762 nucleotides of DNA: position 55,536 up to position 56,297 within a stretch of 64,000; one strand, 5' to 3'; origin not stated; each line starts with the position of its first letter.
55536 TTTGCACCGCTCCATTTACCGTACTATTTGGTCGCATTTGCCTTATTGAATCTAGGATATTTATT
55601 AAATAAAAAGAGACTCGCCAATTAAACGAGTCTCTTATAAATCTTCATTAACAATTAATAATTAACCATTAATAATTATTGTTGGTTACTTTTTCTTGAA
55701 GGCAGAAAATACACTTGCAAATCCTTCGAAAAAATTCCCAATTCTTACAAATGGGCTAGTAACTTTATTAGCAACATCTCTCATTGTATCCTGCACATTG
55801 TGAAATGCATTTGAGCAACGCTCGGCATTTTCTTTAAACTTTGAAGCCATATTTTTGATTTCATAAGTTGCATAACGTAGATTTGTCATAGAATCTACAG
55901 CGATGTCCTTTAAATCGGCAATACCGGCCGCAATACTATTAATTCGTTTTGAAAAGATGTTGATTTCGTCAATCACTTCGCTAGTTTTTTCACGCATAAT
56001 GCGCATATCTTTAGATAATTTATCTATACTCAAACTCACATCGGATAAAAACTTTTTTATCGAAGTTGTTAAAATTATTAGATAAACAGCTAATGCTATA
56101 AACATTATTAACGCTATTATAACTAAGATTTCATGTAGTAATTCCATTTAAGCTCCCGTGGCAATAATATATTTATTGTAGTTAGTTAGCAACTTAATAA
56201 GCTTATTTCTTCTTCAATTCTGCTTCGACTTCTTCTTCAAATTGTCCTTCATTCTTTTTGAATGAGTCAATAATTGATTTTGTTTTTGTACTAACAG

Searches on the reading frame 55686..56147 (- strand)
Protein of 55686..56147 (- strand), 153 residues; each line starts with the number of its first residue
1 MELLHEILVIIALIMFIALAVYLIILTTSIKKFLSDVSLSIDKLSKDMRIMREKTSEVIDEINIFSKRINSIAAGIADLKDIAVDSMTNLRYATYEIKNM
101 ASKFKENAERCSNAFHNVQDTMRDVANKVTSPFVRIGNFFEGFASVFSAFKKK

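Call 92: search_protein_families(library=pfam, proteins=[window:55686-56147:-], max_evalue=0.01)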
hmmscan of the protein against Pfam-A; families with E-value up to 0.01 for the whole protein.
window:55686-56147:- (153 aa): 4 families
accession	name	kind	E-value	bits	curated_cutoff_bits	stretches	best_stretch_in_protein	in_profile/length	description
PF06103.16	DUF948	-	3.1e-08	34.1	37.2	1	9-70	3-64/89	Bacterial protein of unknown function (DUF948)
PF13479.12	AAA_24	-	0.0044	17.3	27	1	27-129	16-117/195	AAA domain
PF03915.18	AIP3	-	0.0049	16.5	31.6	1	39-135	134-226/406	Actin interacting protein 3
PF04108.17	ATG17_like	-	0.0096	15.9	43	0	54-148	219-306/355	Autophagy protein ATG17-like domain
